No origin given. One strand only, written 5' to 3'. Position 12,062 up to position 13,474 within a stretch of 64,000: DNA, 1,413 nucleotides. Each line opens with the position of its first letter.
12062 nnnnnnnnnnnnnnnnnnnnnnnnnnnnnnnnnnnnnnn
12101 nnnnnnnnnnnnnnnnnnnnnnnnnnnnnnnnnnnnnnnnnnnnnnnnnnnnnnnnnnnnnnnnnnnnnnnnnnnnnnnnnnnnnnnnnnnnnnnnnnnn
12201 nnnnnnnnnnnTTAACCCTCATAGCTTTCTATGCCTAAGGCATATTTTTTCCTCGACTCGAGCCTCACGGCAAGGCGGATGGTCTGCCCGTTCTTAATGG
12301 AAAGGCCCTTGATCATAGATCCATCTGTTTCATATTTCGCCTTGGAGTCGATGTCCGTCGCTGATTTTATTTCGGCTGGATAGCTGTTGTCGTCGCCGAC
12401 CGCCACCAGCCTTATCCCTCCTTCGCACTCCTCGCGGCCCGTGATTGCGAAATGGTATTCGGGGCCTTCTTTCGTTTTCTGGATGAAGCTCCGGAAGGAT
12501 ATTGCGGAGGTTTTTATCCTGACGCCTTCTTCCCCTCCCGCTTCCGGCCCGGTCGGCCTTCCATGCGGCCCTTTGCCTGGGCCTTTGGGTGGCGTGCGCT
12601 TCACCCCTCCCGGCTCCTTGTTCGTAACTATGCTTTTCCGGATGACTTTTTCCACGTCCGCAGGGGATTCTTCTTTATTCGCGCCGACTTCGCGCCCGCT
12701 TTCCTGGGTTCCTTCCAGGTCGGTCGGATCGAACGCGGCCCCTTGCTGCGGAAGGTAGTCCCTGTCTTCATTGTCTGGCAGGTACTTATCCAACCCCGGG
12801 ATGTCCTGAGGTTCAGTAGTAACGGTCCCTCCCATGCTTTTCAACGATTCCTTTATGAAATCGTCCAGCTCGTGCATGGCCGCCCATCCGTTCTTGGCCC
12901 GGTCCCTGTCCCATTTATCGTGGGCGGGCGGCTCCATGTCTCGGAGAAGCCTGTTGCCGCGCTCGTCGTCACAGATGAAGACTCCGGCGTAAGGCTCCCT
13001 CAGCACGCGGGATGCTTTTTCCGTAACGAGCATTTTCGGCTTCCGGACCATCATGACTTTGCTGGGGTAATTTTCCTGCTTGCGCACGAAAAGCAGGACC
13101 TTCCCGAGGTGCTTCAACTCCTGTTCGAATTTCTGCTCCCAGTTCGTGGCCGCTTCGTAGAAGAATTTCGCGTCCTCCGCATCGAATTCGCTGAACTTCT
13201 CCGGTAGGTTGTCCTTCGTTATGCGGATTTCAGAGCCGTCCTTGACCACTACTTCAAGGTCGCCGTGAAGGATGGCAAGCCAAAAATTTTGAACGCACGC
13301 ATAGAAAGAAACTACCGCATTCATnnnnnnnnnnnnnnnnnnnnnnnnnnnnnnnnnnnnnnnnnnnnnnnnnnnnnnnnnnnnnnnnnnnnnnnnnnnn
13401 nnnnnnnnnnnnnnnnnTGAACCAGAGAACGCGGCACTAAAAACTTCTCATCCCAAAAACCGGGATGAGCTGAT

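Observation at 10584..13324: Three translationally coupled genes (A-B-C) with no recognisable domains form the first part of the island operon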

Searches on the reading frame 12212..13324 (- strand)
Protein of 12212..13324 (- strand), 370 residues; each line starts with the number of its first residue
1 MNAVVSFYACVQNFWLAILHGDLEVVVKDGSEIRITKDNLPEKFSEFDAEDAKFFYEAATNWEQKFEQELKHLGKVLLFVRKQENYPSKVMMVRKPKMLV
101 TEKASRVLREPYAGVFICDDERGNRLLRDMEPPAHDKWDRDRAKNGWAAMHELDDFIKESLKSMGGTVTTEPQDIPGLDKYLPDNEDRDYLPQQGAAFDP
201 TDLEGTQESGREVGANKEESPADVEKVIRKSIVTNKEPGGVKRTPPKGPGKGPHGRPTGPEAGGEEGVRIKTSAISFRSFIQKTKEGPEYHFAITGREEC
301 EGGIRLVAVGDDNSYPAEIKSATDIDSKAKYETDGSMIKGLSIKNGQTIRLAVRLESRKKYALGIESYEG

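Call 4: search_protein_families(library=pfam, proteins=[window:12212-13324:-], max_evalue=1)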
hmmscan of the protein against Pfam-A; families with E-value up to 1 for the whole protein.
window:12212-13324:- (370 aa): 0 families

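Call 5: search_protein_families(library=padloc, proteins=[window:12212-13324:-], max_evalue=1)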
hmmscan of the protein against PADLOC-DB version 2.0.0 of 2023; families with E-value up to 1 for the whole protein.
window:12212-13324:- (370 aa): 1 family
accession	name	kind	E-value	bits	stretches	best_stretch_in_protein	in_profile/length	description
PDLC04582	PDC-M33A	-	4.6e-47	159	1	9-369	249-625/627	-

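Call 6: search_protein_families(library=ncbifam, proteins=[window:12212-13324:-], max_evalue=1)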
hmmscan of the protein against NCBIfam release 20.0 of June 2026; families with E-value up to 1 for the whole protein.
window:12212-13324:- (370 aa): 1 family
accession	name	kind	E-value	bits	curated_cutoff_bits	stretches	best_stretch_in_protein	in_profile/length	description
NF045531.1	SidP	equivalog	0.032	12.2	890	1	13-94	230-310/870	Dot/Icm T4SS effector PI-3-phosphatase SidP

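Call 9: find_homologous_proteins(query=window:12212-13324:-)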
Query window:12212-13324:- (370 aa): 120 proteins with E <= 0.001 among 4050 candidates.
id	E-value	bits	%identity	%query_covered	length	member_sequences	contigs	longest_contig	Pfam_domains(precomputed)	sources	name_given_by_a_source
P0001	1.8e-201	687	81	98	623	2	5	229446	-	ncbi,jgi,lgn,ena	jgi:hypothetical protein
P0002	3.5e-200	683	81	98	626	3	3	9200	-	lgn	-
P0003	2.5e-199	680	80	98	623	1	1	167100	-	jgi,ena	-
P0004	3.5e-194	663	80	98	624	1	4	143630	-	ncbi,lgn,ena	-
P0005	5.0e-185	633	76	98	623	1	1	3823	-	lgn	-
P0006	6.9e-170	583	71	98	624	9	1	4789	-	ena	-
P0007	5.8e-169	580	71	98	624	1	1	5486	-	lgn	-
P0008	5.5e-168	577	70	98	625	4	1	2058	-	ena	-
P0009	9.6e-167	573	70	98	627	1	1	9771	-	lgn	-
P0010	7.5e-166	570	68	98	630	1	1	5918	-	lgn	-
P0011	1.5e-165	569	70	98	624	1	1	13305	-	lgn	-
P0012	6.3e-165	567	70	98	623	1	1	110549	-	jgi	jgi:hypothetical protein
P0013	3.1e-164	564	69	98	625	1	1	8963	-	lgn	-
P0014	7.2e-163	560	68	98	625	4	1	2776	-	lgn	-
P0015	8.7e-163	560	68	98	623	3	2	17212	-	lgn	-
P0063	2.0e-129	450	62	89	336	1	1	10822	-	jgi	jgi:hypothetical protein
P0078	3.5e-114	400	54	97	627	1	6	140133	-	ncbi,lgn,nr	ncbi:MAG: hypothetical protein HYS41_04790 [Candidatus Omnitrophica bacterium]|nr:hypothetical prote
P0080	3.1e-109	384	49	98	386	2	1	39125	-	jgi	-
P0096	8.3e-57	211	37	98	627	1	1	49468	-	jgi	jgi:hypothetical protein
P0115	3.3e-22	97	30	96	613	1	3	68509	-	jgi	jgi:hypothetical protein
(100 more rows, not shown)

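Call 11: find_encoding_contigs(protein=P0001, flank=10000, max_places=5)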
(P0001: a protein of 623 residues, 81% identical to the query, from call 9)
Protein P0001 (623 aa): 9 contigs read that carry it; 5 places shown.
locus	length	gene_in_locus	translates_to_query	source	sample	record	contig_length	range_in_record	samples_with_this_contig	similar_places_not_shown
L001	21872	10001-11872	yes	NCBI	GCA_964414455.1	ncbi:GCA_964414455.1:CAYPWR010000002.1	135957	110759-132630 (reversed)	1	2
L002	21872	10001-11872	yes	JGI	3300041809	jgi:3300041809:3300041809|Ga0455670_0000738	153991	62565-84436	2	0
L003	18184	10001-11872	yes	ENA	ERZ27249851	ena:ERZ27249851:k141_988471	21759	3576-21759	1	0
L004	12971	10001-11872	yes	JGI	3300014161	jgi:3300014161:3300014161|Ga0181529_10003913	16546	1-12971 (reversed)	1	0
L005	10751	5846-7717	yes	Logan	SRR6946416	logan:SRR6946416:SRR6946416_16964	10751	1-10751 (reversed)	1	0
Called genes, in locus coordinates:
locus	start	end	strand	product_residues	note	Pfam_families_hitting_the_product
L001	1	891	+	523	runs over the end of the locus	-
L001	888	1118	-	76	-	-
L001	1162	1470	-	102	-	-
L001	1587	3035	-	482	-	PF00239:Resolvase, PF07508:Recombinase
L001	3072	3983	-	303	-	PF18899:DUF5655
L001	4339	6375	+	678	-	PF12728:HTH_17, PF00270:DEAD (weak), PF04851:ResIII, PF00271:Helicase_C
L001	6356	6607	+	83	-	-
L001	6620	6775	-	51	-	-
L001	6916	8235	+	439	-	PF00239:Resolvase, PF07508:Recombinase, PF13408:Zn_ribbon_recom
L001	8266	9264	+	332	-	PF00145:DNA_methylase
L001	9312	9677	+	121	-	PF03852:Vsr, PF18741:MTES_1575 (weak), PF04480:DUF559 (weak)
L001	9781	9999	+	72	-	-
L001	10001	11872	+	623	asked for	-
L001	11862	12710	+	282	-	-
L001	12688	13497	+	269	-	PF19866:DUF6339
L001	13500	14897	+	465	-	PF09903:DUF2130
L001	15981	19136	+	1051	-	PF08450:SGL (faint), PF13449:Phytase-like (faint), PF01436:NHL (faint), PF01731:Arylesterase (faint), PF25021:TEN_NHL (faint), PF05345:He_PIG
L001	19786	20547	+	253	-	PF13814:Replic_Relax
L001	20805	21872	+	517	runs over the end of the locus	PF00239:Resolvase, PF07508:Recombinase, PF13408:Zn_ribbon_recom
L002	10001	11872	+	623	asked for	-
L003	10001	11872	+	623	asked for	-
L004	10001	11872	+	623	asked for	-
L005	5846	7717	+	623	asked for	-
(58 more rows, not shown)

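Call 12: find_encoding_contigs(protein=P0004, flank=10000, max_places=4)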
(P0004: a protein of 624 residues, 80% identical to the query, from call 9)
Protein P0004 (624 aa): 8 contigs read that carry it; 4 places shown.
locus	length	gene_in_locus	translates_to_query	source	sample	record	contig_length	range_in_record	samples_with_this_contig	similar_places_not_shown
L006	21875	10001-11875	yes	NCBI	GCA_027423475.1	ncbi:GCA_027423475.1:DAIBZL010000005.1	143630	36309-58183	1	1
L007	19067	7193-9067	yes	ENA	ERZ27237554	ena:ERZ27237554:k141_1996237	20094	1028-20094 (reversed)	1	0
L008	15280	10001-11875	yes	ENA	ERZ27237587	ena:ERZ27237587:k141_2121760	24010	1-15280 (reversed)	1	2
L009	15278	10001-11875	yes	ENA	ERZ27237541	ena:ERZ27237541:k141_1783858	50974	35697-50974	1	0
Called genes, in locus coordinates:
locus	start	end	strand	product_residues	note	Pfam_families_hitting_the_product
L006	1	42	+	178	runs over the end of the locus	-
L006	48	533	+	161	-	-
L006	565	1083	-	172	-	-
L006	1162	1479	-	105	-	PF01035:DNA_binding_1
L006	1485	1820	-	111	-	-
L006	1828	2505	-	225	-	PF18735:HEPN_RiboL-PSP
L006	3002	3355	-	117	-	-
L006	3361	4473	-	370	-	PF01471:PG_binding_1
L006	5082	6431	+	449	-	PF02195:ParB_N, PF01555:N6_N4_Mtase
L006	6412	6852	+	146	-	-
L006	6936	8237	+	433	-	PF00239:Resolvase, PF07508:Recombinase, PF13408:Zn_ribbon_recom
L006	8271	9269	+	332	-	PF00145:DNA_methylase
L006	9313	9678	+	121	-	PF03852:Vsr, PF18741:MTES_1575 (faint)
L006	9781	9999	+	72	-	-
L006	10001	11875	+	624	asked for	-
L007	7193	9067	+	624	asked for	-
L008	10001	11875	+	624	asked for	-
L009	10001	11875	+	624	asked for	-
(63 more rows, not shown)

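Call 15: search_protein_families(library=pfam, proteins=[P0001, L001:9781-9999:+, L001:13500-14897:+], max_evalue=1)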
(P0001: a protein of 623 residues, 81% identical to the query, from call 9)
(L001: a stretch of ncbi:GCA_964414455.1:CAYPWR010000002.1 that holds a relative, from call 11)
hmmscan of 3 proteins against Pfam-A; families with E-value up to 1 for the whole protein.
P0001 (623 aa): 0 families

L001:9781-9999:+ (72 aa): 3 families
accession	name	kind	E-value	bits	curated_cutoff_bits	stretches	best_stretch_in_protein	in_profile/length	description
PF06424.17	PRP1_N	-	0.04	14.8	22.4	1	19-60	54-93/144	PRP1 splicing factor, N-terminal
PF05816.16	TelA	-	0.047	13.2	30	1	34-68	90-124/332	Toxic anion resistance protein (TelA)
PF06330.16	TRI5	-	0.11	11.8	25.2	1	18-65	176-223/362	Trichodiene synthase (TRI5)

L001:13500-14897:+ (465 aa): 6 families
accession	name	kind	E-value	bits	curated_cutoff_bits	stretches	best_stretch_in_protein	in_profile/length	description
PF09903.14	DUF2130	-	3.9e-57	193.9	26.7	1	170-407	4-247/255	Uncharacterized protein conserved in bacteria (DUF2130)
PF21344.3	Zn_ribbon_LysW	-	0.047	13.8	27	1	13-33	2-23/46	Alpha-aminoadipate carrier protein LysW-like, globular domain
PF10122.14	Zn_ribbon_Com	-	0.071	13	22.9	1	8-20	19-33/52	Mu-like prophage protein Com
PF24441.1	DUF7560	-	0.12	12.6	27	1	12-33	6-27/44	Family of unknown function (DUF7560)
PF18439.7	zf_UBZ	-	0.22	11.7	25.6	1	11-30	2-21/32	Ubiquitin-Binding Zinc Finger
PF17848.7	Zn_ribbon_ACC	-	0.25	12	24.5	1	12-21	2-11/26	Acetyl-CoA carboxylase zinc finger domain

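Call 17: find_encoding_contigs(protein=P0096, flank=8000, max_places=2)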
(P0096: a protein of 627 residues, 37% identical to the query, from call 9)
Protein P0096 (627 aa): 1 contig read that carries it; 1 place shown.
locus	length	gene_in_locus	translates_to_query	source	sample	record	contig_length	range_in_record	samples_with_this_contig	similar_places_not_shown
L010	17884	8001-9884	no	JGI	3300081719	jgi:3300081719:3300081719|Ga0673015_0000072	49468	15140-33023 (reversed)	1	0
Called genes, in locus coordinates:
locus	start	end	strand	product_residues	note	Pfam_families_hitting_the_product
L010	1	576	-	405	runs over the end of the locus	PF13632:Glyco_trans_2_3 (weak)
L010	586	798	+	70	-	-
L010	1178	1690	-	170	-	-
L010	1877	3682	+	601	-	PF00009:GTP_EFTU, PF03144:GTP_EFTU_D2, PF00679:EFG_C, PF06421:LepA_C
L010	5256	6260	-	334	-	PF09339:HTH_IclR (weak), PF02661:Fic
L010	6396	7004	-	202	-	-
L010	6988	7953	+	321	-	PF00145:DNA_methylase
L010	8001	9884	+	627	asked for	-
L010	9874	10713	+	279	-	-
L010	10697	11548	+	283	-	PF19866:DUF6339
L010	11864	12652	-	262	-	PF00889:EF_TS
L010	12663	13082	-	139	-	-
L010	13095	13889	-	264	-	PF00318:Ribosomal_S2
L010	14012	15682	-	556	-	-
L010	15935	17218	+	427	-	PF02934:GatB_N, PF02637:GatB_Yqey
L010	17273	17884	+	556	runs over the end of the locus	-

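Call 18: find_encoding_contigs(protein=P0115, flank=8000, max_places=2)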
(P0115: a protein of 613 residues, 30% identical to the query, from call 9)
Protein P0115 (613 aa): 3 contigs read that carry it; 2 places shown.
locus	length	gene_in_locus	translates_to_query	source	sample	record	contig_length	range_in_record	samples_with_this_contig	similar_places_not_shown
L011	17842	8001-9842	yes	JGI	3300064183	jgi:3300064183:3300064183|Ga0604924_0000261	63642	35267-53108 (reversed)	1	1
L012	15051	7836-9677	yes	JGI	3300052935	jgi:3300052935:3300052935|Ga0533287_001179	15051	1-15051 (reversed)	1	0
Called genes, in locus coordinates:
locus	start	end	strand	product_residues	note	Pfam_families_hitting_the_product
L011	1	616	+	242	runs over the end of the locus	-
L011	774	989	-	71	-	-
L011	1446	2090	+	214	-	PF00111:Fer2, PF01799:Fer2_2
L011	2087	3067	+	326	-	PF00941:FAD_binding_5, PF03450:CO_deh_flav_C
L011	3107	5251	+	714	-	PF01315:Ald_Xan_dh_C, PF02738:MoCoBD_1, PF20256:MoCoBD_2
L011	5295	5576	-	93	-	-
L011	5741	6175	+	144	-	PF11396:PepSY_like (weak)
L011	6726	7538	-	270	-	PF01209:Ubie_methyltran, PF13489:Methyltransf_23, PF13649:Methyltransf_25, PF13847:Methyltransf_31, PF08241:Methyltransf_11, PF08242:Methyltransf_12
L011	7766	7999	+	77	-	-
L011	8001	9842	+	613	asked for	-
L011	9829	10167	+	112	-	-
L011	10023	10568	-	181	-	PF00145:DNA_methylase (faint)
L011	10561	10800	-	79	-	PF12844:HTH_19, PF01381:HTH_3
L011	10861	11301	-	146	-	PF03852:Vsr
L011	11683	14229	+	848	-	PF00933:Glyco_hydro_3, PF01915:Glyco_hydro_3_C, PF13287:Fn3_assoc, PF13290:CHB_HEX_C_1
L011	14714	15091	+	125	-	-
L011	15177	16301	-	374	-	PF13784:Fic_N, PF02661:Fic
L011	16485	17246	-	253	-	PF00072:Response_reg, PF04397:LytTR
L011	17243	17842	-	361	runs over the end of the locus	PF06580:His_kinase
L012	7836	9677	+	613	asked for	-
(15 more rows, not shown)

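Call 19: find_encoding_contigs(protein=P0078, flank=8000, max_places=2)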
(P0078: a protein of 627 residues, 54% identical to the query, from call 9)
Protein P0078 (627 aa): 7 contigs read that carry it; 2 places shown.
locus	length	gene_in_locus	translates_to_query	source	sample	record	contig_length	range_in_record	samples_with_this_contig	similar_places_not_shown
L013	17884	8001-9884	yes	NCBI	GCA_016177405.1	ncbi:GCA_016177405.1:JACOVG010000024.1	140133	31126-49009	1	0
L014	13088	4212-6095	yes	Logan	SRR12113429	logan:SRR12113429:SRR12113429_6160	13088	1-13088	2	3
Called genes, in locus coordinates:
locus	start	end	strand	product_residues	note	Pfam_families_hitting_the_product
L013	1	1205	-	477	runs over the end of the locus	PF00361:Proton_antipo_M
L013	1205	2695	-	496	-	PF00361:Proton_antipo_M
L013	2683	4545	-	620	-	PF00662:Proton_antipo_N, PF00361:Proton_antipo_M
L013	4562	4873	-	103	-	PF00420:Oxidored_q2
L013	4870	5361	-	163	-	PF00499:Oxidored_q3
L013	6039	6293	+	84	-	-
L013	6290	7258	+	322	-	PF00145:DNA_methylase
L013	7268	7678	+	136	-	PF03852:Vsr, PF18741:MTES_1575 (weak)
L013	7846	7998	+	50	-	-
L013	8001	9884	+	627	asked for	-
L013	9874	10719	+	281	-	-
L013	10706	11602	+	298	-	PF19866:DUF6339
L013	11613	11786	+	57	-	-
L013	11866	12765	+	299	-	PF01909:NTP_transf_2 (faint), PF26305:CD_NTase_C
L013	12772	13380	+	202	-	PF23471:Cap15_TM (weak), PF18153:Cap15_CD_rec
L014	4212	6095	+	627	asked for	-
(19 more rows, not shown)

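Call 24: search_solved_structures(query=A1, max_evalue=10, show_alignments=2)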
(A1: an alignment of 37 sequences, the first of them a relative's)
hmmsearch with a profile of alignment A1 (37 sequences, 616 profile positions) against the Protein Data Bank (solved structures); distinct sequences matched with E-value up to 10: 2.
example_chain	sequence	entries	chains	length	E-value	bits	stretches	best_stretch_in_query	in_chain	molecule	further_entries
3ch7_A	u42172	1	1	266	1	11.1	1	35-57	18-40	6-phosphogluconolactonase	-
3css_A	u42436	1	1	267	1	11.1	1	35-57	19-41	6-phosphogluconolactonase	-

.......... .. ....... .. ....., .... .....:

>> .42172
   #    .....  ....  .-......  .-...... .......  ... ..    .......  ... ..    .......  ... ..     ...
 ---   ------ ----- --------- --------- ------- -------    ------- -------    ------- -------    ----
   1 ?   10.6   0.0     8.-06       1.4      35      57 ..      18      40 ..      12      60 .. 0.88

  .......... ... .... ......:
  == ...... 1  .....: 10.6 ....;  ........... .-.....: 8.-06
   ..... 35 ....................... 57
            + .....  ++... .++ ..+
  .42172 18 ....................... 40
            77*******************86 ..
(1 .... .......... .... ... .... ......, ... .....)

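Call 38: predict_structure(alignment_id=A1)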
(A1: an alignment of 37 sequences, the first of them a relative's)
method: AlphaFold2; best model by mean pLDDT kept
length: 623 residues; sequences in the alignment: 37
mean_pLDDT: 78.0   pTM: 0.63
mean pLDDT of the five models: 78.0, 77.6, 77.3, 76.7, 76.4
residues with pLDDT >= 90: 274; 70-90: 201; 50-70: 29; < 50: 119
segments of 3 or more residues with pLDDT < 50: 1-14, 153-167, 422-424, 436-519
pLDDT, mean of each block of 10 residues (from residue 1): 40 64 88 81 83 88 93 95 93 94 93 96 96 87 79 39 46 92 93 93 92 92 90 93 95 90 93 95 93 92 89 94 93 92 90 90 92 88 76 85 94 85 51 54 36 32 33 35 26 35 36 37 81 78 89 86 75 89 88 87 89 80 50
secondary structure, 60 per line:
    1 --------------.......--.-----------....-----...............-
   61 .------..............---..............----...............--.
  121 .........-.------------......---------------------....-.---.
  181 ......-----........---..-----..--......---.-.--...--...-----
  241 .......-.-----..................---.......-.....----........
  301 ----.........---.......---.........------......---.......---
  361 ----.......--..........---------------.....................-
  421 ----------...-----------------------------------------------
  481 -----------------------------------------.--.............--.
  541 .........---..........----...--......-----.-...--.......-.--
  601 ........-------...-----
elements in order: E18-21 H36-39 H45-59 E68-78 H85-98 H103-117 E120-129 H144-149 H171-174 E180-186 E192-199 E214-219 E241-247 H255-272 E276-282 E284-288 H293-300 H305-313 E317-323 E327-335 E342-347 E351-357 E365-371 H374-383 H399-419 E528-537 E540-549 E553-562 E567-569 E572-577 E585-587 E590-596 E601-608 E616-618

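Call 61: search_protein_families(library=padloc, proteins=[P0001, L001:9781-9999:+, L001:8266-9264:+, L001:9312-9677:+, L001:13500-14897:+], max_evalue=0.01)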
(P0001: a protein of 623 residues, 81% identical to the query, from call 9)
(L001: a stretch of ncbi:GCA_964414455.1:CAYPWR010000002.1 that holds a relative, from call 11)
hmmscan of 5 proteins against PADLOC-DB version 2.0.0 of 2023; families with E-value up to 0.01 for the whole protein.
P0001 (623 aa): 1 family
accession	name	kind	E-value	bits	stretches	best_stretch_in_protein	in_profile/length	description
PDLC04582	PDC-M33A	-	5.7e-143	475.8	1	20-622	5-625/627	-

L001:9781-9999:+ (72 aa): 0 families

L001:8266-9264:+ (332 aa): 64 families (the best 25 are shown)
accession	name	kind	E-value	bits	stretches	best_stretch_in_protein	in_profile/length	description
PDLC03272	MTase_II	-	6.1e-114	379.3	1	7-330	65-390/407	Type II methyltransferase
PDLC03361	MTase_II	-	7.4e-75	250.5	1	11-330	81-437/455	Type II methyltransferase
PDLC02653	DrmMII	-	2e-72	241.9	1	15-331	3-314/333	DrmMII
PDLC03378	MTase_II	-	4.4e-72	241.2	1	16-330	2-330/344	Type II methyltransferase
PDLC03217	MTase_II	-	1.8e-60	203.2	3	74-184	79-186/703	Type II methyltransferase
PDLC03234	MTase_II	-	5.1e-60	201.7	2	14-201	2-190/375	Type II methyltransferase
PDLC03242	MTase_II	-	2.3e-56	189.5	1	10-327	94-396/409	Type II methyltransferase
PDLC00026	DruM2|DruM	-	1.5e-55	187.1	1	14-331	2-319/336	DNA cytosine methylase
PDLC03716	oMTase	-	1.7e-53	180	1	12-326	34-335/349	orphan methyltransferase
PDLC00033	DruM2|DruM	-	1e-50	171.1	2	11-185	16-193/368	DNA cytosine methylase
PDLC03326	MTase_II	-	2.7e-49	166.4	2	14-201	2-194/412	Type II methyltransferase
PDLC00030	DruM2|DruM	-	4.2e-45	152.5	2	13-184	2-186/380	DNA cytosine methylase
PDLC03734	oMTase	-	5.8e-45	152.1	3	15-184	2-170/444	orphan methyltransferase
PDLC00027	DruM2|DruM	-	2.7e-44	150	2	13-198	8-186/361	DNA cytosine methylase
PDLC03733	oMTase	-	1.6e-43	147.2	1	17-325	91-453/476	orphan methyltransferase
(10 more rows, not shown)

L001:9312-9677:+ (121 aa): 4 families
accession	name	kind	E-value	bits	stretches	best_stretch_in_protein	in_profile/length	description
PDLC03397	Vsr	-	4.2e-18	63.9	1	1-103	14-117/156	Type II nicking endonuclease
PDLC03678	HEase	-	0.0036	15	0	70-116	210-254/266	homing endonuclease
PDLC05009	PDC-S37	-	0.0053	12.5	1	81-119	1299-1337/1550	-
PDLC02194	Hhe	-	0.0097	11.1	0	81-116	1739-1776/1911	-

L001:13500-14897:+ (465 aa): 2 families
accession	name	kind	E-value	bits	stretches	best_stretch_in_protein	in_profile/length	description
PDLC03865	LmuB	-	0.0034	13.6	1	12-206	510-722/1007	-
PDLC04447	PDC-M14A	-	0.0041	15.5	1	3-102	35-135/152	-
